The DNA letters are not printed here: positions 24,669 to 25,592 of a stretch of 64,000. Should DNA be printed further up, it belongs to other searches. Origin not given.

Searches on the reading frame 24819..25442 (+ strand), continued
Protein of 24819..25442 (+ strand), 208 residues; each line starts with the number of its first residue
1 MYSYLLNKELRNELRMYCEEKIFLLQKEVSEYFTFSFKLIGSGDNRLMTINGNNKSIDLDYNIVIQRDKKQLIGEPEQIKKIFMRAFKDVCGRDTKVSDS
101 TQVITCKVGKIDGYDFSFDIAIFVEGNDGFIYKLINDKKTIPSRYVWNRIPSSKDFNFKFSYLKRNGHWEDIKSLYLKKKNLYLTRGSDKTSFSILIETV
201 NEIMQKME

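Call 53: search_protein_families(library=pfam, proteins=[P0122, P0135, P0136, P0146, P0149, P0154, P0157, P0168, P0217, P0175], max_evalue=0.1)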
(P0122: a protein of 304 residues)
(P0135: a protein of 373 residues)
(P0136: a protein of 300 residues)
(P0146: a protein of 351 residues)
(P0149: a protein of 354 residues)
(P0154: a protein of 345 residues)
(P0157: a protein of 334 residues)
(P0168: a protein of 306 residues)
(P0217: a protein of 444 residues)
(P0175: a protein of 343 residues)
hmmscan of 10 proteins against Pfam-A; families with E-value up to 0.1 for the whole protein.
P0122 (304 aa): 2 families
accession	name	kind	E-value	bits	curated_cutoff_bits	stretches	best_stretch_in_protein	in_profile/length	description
PF15960.10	DUF4763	-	0.031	13.9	30.1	1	229-286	75-132/236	Domain of unknown function (DUF4763)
PF15375.12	FSAF1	-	0.087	13.5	27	0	216-289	18-77/132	40S small subunit processome assembly factor 1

P0135 (373 aa): 0 families

P0136 (300 aa): 1 family
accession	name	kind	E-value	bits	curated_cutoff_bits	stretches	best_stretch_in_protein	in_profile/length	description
PF05470.18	eIF-3c_N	-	0.0071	15.2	24.2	1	181-232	366-413/593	Eukaryotic translation initiation factor 3 subunit 8 N-terminus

P0146 (351 aa): 2 families
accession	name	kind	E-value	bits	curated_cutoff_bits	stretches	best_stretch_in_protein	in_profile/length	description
PF18475.7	PIN7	-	5.6e-16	59.5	34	1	233-329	1-99/103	PIN domain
PF22600.2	MTPAP-like_central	-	0.044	14.3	27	1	23-90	28-88/139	Poly(A) RNA polymerase, mitochondrial-like, central palm domain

P0149 (354 aa): 2 families
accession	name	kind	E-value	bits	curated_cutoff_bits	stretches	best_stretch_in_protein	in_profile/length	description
PF14661.11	HAUS6_N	-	0.035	14.2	26.4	1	160-234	143-217/233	HAUS augmin-like complex subunit 6 N-terminus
PF19976.4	GAAD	-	0.083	13.4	23.6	0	147-175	31-59/62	GTPase-associated adaptor domain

P0154 (345 aa): 2 families
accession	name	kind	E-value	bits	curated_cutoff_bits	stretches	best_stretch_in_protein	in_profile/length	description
PF14124.11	DUF4291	-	0.028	14.7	27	1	162-234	39-110/180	Domain of unknown function (DUF4291)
PF00765.23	Autoind_synth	-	0.052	13.5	24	1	30-96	87-153/183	Autoinducer synthase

P0157 (334 aa): 4 families
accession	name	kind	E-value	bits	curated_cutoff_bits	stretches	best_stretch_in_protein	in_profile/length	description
PF14279.12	HNH_5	-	2e-10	40.9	27.5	1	249-297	1-49/56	HNH endonuclease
PF13395.12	HNH_4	-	1.6e-09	38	22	1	249-295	1-52/54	HNH endonuclease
PF01844.29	HNH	-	1.2e-08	35.4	21.4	1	249-292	1-45/47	HNH endonuclease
PF02945.21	Endonuclease_7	-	0.019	15.3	23.6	1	233-293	10-65/82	Recombination endonuclease VII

P0168 (306 aa): 0 families

P0217 (444 aa): 2 families
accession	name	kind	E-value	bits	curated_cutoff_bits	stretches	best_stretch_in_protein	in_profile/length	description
PF21681.2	Csa5_I-A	-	0.047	14.3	30.3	0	303-363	33-87/158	Type-I-A Cascade subunit Csa5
PF24966.2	Ig_TR130_2nd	-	0.055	14.6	23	1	312-377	18-83/95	TR130 second Ig-like domain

P0175 (343 aa): 1 family
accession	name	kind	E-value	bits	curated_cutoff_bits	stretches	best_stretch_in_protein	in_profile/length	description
PF21948.1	LplA-B_cat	-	0.041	14.3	27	1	237-281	8-54/200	Lipoyl protein ligase A/B catalytic domain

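Call 61: search_dna_similar(query=window:24819-25442:+, collection=phages, mode=protein, max_evalue=0.001, max_rows=15)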
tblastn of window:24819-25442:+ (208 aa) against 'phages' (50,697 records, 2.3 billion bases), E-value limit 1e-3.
Records with a match: 2; places in all: 2; records where one place covers at least 80% of the query: 2.
Best place of each record, by identity: <60% 2.
By first word of the organism name: Bacteriophage 1; phage 1.
By host as written in the record: - 2.
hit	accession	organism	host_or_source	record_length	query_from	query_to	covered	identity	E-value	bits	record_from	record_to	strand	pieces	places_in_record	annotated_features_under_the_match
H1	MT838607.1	Bacteriophage sp.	human fecal samples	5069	1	206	99%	30.3%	7e-7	55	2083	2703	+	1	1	record has no annotation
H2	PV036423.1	phage NatCom_17901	human feces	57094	19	204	89%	32.3%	6e-12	70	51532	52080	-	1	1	hypothetical protein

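Call 62: search_dna_similar(query=window:24819-25442:+, collection=plasmids, mode=protein, max_evalue=0.001, max_rows=15)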
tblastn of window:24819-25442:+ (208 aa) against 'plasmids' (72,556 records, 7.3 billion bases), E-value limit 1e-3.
No match.

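Call 63: get_annotated_region(hit=H2, flank=4000)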
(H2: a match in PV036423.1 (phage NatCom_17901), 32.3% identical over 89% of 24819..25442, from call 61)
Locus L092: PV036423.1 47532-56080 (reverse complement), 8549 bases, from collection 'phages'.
description: Phage NatCom_17901, complete genome.
organism: phage NatCom_17901 (NCBI taxid 3403543)
taxonomy: Viruses; Duplodnaviria; Heunggongvirae; Uroviricota; Caudoviricetes; Ca. Heliusvirales
host: -; source: human feces; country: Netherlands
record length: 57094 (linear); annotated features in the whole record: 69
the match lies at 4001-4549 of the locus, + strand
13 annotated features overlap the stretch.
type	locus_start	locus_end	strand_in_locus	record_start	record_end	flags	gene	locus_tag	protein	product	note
CDS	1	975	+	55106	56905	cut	-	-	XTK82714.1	hypothetical protein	-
CDS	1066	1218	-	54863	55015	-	-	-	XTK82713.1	hypothetical protein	-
CDS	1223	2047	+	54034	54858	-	-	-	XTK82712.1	hypothetical protein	-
CDS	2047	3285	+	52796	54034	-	-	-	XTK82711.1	hypothetical protein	-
CDS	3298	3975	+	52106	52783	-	-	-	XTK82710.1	hypothetical protein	-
CDS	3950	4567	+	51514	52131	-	-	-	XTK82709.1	hypothetical protein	-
CDS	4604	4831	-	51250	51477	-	-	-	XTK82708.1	hypothetical protein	-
CDS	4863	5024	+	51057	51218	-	-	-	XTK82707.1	hypothetical protein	-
CDS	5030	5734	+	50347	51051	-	-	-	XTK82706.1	hypothetical protein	-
CDS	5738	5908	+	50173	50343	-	-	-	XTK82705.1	hypothetical protein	-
CDS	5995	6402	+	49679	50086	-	-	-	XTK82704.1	hypothetical protein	-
CDS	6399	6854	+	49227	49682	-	-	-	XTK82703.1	anaerobic ribonucleotide reductase small subunit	-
CDS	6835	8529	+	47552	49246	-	-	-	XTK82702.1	anaerobic ribonucleoside reductase large subunit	-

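Call 76: fold_search(model_id=the predicted structure, library=pdb)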
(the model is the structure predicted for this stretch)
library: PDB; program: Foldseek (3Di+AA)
matches with E <= 10: 531; with E <= 0.001: 27
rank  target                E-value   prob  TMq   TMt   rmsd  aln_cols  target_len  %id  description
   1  7x4a                  1.7e-05  1.00  0.45  0.35   7.6       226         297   15  Native CD-NTase ClCdnE (released 2023-03-08)
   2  8ysi                  8.2e-05  1.00  0.55  0.39   5.8       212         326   14  Crystal structure of the Deinococcus wulumuqiensis CD-NTase DwCdnB in complex with UTP (released 2025-01-29)
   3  7ljn_C                9.8e-05  1.00  0.50  0.33   8.3       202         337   14  Structure of the Bradyrhizobium diazoefficiens CD-NTase CdnG in complex with GTP (released 2021-06-02)
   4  8yss                  1.1e-04  1.00  0.55  0.38   5.9       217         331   14  Crystal structure of the apo form of Deinococcus wulumuqiensis CD-NTase DwCdnB (released 2025-01-29)
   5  7ljn_D                1.2e-04  1.00  0.49  0.32   4.2       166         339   17  Structure of the Bradyrhizobium diazoefficiens CD-NTase CdnG in complex with GTP (released 2021-06-02)
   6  7ljn_A                1.3e-04  1.00  0.50  0.32   4.2       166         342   17  Structure of the Bradyrhizobium diazoefficiens CD-NTase CdnG in complex with GTP (released 2021-06-02)
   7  8yse                  1.4e-04  1.00  0.49  0.35   6.5       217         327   14  Crystal structure of the Deinococcus wulumuqiensis CD-NTase DwCdnB in complex with dATP (released 2025-01-29)
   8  6p8u_A                1.5e-04  1.00  0.50  0.38   6.3       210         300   17  Structure of P. aeruginosa ATCC27853 CdnD:HORMA2:Peptide 1 complex (released 2019-12-25)
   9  6p82_A                1.6e-04  1.00  0.48  0.37   6.2       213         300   16  Structure of P. aeruginosa ATCC27853 CdnD, Apo form 1 (released 2019-12-25)
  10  8ysd                  1.7e-04  1.00  0.50  0.34   5.8       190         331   13  Crystal structure of the Deinococcus wulumuqiensis CD-NTase DwCdnB in complex with ATP (form 2) (released 2025-01-29)
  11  8ysc                  1.8e-04  1.00  0.56  0.39   5.7       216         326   14  Crystal structure of the Deinococcus wulumuqiensis CD-NTase DwCdnB in complex with ATP (form 1) (released 2025-01-29)
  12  6p80                  1.8e-04  1.00  0.50  0.37   6.7       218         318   15  Structure of E. coli MS115-1 CdnC + ATP (released 2019-12-25)
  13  8ysg                  2.2e-04  1.00  0.48  0.34   5.8       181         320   18  Crystal structure of the Deinococcus wulumuqiensis CD-NTase DwCdnB in complex with GTP (released 2025-01-29)
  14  7ljn_B                2.6e-04  1.00  0.45  0.30   4.3       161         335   17  Structure of the Bradyrhizobium diazoefficiens CD-NTase CdnG in complex with GTP (released 2021-06-02)
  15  8ysn                  2.8e-04  1.00  0.58  0.42   5.5       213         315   13  Crystal structure of the Deinococcus wulumuqiensis CD-NTase DwCdnB Ear-cut mutant (released 2025-01-29)
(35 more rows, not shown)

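Call 80: search_protein_families(library=padloc, proteins=[L037:8674-9279:+, L092:3298-3972:+], max_evalue=0.01)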
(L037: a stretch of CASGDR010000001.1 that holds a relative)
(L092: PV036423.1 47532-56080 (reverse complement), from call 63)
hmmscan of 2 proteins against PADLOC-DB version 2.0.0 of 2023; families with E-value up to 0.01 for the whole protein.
L037:8674-9279:+ (202 aa): 0 families

L092:3298-3972:+ (225 aa): 0 families

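Call 81: search_protein_families(library=phrogs, proteins=[window:24819-25442:+, L092:3950-4564:+, L092:3298-3972:+], max_evalue=0.01)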
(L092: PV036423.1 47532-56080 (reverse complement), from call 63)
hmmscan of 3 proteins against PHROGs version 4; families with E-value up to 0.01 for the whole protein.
window:24819-25442:+ (208 aa): 0 families

L092:3950-4564:+ (205 aa): 0 families

L092:3298-3972:+ (225 aa): 0 families
